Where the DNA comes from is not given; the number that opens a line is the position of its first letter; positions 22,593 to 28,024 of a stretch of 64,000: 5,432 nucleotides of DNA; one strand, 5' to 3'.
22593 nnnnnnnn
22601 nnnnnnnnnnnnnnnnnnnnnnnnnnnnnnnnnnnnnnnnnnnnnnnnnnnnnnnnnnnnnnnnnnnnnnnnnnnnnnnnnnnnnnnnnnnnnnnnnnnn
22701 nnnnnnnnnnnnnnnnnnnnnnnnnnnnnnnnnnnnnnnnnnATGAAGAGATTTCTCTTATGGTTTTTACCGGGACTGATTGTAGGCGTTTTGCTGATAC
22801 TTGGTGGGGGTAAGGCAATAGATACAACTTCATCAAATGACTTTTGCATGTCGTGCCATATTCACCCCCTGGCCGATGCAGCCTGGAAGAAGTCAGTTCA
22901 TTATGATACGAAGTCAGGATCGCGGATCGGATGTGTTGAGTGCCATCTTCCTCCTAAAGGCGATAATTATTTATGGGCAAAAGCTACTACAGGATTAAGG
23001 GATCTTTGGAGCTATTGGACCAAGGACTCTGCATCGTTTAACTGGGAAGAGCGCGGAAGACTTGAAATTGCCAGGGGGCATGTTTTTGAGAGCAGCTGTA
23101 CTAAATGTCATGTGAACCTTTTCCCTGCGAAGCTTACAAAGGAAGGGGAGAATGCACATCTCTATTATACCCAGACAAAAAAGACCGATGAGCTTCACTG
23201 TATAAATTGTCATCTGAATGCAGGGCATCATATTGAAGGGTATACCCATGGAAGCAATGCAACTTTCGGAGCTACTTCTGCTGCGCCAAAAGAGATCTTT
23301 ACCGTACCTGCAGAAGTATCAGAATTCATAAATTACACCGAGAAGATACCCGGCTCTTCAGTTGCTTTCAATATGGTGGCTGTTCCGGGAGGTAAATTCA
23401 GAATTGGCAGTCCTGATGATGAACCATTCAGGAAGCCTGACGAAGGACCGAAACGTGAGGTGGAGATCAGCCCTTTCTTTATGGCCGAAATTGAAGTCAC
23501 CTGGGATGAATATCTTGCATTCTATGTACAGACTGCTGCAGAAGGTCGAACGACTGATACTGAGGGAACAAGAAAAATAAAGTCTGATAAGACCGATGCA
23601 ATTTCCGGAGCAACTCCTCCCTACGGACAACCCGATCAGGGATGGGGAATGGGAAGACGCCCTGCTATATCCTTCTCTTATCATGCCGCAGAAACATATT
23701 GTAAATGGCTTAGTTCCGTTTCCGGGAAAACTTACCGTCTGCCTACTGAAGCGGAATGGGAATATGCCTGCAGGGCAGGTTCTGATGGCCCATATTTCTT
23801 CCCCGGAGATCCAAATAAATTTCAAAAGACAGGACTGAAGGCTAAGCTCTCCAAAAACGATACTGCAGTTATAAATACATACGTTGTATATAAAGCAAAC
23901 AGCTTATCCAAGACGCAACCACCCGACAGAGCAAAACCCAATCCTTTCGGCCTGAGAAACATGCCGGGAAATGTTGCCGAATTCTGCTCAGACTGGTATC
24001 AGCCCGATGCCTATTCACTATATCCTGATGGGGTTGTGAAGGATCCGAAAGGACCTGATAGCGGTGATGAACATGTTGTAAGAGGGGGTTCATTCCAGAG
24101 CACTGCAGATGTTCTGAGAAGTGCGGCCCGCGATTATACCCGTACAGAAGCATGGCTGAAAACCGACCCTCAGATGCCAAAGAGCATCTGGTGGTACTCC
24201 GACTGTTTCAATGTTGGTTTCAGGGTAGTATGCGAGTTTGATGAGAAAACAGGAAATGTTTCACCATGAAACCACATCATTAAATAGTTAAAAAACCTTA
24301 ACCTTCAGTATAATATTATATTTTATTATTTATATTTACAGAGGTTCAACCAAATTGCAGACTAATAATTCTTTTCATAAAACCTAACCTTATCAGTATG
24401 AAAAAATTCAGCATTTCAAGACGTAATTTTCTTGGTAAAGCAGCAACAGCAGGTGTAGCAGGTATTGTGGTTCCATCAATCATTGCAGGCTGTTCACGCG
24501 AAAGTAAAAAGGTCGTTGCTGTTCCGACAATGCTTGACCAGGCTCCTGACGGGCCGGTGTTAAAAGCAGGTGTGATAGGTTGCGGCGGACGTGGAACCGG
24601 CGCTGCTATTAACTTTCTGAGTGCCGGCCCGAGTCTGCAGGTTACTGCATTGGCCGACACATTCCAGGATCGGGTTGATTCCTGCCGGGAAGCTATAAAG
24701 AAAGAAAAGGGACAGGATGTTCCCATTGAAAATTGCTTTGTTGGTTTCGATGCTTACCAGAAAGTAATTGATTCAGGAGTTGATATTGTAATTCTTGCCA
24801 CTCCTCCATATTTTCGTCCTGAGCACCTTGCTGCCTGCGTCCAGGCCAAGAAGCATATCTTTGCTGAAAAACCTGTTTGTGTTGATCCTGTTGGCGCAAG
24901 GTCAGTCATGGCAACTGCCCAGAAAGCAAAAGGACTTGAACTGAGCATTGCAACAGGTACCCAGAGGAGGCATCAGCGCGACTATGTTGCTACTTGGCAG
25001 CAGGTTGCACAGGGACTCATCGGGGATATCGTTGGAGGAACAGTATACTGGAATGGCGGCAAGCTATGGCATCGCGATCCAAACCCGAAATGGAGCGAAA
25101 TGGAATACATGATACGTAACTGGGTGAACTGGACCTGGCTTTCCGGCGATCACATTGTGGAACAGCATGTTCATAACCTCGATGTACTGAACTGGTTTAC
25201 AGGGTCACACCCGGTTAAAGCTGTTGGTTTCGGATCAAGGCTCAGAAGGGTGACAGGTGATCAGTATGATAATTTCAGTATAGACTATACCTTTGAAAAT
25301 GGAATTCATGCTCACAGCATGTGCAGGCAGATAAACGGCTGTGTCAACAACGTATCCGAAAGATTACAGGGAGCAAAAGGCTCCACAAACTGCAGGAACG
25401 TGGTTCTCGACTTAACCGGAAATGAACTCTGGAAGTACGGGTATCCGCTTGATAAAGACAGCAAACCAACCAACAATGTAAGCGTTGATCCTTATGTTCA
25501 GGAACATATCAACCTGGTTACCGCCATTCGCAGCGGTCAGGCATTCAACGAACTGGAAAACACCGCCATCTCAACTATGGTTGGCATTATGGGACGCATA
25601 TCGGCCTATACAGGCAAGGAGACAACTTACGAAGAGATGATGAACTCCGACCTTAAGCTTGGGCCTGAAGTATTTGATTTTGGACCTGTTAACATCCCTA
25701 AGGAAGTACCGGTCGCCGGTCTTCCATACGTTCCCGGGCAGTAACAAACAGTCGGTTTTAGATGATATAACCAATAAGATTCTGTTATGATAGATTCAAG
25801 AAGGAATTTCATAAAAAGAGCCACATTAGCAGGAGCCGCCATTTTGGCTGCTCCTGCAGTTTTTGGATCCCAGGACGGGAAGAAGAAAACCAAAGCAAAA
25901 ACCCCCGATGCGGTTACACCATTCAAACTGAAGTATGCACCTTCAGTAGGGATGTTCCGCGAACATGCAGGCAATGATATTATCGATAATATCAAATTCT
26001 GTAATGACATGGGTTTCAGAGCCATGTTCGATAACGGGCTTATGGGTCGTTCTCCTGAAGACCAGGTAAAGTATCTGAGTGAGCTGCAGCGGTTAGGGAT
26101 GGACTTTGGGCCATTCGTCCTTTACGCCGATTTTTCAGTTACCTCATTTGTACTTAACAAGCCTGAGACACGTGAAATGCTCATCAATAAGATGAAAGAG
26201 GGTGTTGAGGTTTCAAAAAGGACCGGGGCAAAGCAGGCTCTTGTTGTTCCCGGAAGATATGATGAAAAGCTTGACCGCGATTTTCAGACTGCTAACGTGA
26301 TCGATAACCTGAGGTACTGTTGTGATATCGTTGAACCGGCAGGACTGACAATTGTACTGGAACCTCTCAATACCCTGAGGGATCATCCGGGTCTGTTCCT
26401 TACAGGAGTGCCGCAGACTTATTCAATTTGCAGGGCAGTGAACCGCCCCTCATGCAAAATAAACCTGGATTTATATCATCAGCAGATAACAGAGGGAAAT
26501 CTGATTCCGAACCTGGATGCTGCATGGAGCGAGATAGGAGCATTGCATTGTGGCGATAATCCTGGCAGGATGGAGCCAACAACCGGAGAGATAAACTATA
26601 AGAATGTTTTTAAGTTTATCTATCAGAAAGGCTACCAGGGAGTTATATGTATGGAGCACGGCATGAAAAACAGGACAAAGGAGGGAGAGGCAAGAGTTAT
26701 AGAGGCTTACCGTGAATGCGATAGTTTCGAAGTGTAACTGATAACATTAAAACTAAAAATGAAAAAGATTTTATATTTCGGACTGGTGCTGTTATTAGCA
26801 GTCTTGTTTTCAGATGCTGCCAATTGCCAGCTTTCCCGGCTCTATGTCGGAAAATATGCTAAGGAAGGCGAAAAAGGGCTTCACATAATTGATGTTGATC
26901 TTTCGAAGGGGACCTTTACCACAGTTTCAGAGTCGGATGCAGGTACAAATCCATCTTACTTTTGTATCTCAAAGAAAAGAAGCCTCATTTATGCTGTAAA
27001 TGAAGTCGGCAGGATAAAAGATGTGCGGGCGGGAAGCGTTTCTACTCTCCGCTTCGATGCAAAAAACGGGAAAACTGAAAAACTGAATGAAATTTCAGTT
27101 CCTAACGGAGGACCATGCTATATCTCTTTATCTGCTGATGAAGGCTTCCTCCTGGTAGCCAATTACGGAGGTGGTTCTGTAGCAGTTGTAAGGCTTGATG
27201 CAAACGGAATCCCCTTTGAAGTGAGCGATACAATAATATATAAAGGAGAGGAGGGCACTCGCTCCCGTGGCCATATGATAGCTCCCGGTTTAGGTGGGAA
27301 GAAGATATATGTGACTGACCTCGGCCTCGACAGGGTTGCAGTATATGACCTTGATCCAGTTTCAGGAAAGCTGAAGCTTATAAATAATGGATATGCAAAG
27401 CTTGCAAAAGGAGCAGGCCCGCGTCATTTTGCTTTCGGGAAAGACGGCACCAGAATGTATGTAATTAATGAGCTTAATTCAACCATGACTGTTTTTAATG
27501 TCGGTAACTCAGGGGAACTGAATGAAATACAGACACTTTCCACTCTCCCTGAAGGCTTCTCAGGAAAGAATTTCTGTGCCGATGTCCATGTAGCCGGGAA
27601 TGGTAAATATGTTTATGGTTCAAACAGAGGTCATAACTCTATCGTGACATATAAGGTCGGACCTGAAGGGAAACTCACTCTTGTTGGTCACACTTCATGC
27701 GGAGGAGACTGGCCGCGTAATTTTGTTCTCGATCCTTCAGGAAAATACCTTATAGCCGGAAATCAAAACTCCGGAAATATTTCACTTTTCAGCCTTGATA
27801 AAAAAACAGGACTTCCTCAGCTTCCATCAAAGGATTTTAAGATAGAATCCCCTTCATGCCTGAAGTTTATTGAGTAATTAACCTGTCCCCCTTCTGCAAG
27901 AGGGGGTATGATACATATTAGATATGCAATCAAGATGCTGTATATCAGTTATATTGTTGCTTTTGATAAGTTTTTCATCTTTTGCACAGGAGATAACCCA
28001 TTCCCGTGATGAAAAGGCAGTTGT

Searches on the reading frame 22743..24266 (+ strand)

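Call 7: search_protein_families(library=pfam, proteins=[window:22743-24266:+], max_evalue=0.001)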
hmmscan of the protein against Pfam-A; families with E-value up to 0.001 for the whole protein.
window:22743-24266:+ (508 aa): 5 families
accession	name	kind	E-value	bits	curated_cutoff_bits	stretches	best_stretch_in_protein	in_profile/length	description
PF03781.23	FGE-sulfatase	-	1.2e-44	153.4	23.3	1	210-465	4-238/255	Sulfatase-modifying factor enzyme 1-like domain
PF03264.19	Cytochrom_NNT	-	6.4e-25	88.3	24.1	1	6-164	10-171/174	NapC/NirT cytochrome c family, N-terminal region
PF14522.11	Cytochrome_C7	-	5.8e-05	23.3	24.8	0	113-161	8-52/67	Cytochrome c7 and related cytochrome c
PF14537.11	Cytochrom_c3_2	-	0.00042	21.2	25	0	113-159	23-66/79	Cytochrome c3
PF22678.1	Cytochrom_c_NrfB-like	-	0.0005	20.9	27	0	25-68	26-65/89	Cytochrome c-type protein NrfB-like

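Call 71: search_protein_families(library=ncbifam, proteins=[window:22743-24266:+], max_evalue=0.00001)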
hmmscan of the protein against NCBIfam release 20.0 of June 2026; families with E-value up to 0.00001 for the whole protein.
window:22743-24266:+ (508 aa): 13 families
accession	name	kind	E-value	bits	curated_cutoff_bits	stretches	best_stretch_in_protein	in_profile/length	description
NF051459.1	pyoverdine_PvdO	equivalog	6.4e-33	114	500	1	210-467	35-264/280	dihydropyoverdine dehydrogenase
TIGR03525.2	GldK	equivalog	7.1e-30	104.6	350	2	307-467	221-391/408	T9SS ring complex lipoprotein PorK/GldK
TIGR02162.1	torC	equivalog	2.2e-18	66.7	478.2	1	9-178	21-194/387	pentaheme c-type cytochrome TorC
NF041186.1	SenA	equivalog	5.9e-18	65.4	420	1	208-467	167-368/382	selenoneine synthase SenA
TIGR03153.1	cytochr_NrfH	equivalog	8.5e-18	64.7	134.2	1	12-162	8-138/138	cytochrome c nitrite reductase small subunit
TIGR03440.2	egtB_TIGR03440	equivalog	1.3e-17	64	360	1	208-468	170-401/413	ergothioneine biosynthesis protein EgtB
NF011606.0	PRK15032.1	equivalog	1.3e-13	50.9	455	1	10-176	23-193/390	pentaheme c-type cytochrome TorC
TIGR02161.1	napC_nirT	subfamily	1.4e-13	51.1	310.6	1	10-164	23-181/185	periplasmic nitrate (or nitrite) reductase c-type cytochrome, NapC/NirT family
TIGR03524.1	GldJ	equivalog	2.1e-11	43.2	458.2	0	318-345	251-278/559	gliding motility lipoprotein GldJ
TIGR03530.1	GldJ_short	equivalog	1.2e-10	40.9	382.9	0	164-322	20-176/396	gliding motility lipoprotein GldJ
TIGR04344.1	ovoA_Nterm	equivalog_domain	1e-09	37.8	400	1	312-467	301-432/444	5-histidylcysteine sulfoxide synthase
TIGR03508.1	decahem_SO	subfamily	1.4e-07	31.2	192.2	0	24-70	62-103/258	DmsE family decaheme c-type cytochrome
NF007906.0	PRK10617.1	equivalog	3e-07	30.5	349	1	9-78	31-101/200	cytochrome c-type protein NapC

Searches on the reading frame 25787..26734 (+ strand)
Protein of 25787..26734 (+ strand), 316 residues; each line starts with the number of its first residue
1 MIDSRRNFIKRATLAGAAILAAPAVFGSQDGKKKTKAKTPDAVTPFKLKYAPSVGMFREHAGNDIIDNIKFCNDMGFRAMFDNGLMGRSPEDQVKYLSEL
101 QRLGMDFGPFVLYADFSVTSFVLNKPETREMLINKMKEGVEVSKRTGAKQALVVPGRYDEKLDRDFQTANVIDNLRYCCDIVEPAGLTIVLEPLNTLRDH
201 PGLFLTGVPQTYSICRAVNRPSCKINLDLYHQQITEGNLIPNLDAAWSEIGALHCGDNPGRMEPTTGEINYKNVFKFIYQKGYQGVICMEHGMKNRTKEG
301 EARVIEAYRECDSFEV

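Call 7: search_protein_families(library=pfam, proteins=[window:25787-26734:+], max_evalue=0.001)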
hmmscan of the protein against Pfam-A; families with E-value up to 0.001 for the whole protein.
window:25787-26734:+ (316 aa): 1 family
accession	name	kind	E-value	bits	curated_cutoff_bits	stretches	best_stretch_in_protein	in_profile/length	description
PF01261.30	AP_endonuc_2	-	1.2e-29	104.2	31.1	1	70-299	2-234/249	Xylose isomerase-like TIM barrel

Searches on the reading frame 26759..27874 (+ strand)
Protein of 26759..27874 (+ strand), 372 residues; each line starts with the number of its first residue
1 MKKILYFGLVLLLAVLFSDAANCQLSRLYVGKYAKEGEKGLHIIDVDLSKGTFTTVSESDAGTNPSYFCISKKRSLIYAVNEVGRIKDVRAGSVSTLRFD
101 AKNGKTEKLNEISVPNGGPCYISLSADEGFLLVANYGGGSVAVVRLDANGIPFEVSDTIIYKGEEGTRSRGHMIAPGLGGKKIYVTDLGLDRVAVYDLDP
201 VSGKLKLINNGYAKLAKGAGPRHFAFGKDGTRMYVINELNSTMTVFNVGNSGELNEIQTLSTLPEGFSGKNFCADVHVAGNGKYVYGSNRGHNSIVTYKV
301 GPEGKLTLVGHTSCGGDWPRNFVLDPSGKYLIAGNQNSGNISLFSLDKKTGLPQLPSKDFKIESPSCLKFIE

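Call 7: search_protein_families(library=pfam, proteins=[window:26759-27874:+], max_evalue=0.001)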
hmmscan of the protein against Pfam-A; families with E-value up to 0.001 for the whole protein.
window:26759-27874:+ (372 aa): 1 family
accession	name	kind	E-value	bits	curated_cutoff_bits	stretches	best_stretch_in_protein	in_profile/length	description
PF10282.15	Lactonase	-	3.6e-97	326.1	21.7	1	28-370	2-344/344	Lactonase, 7-bladed beta-propeller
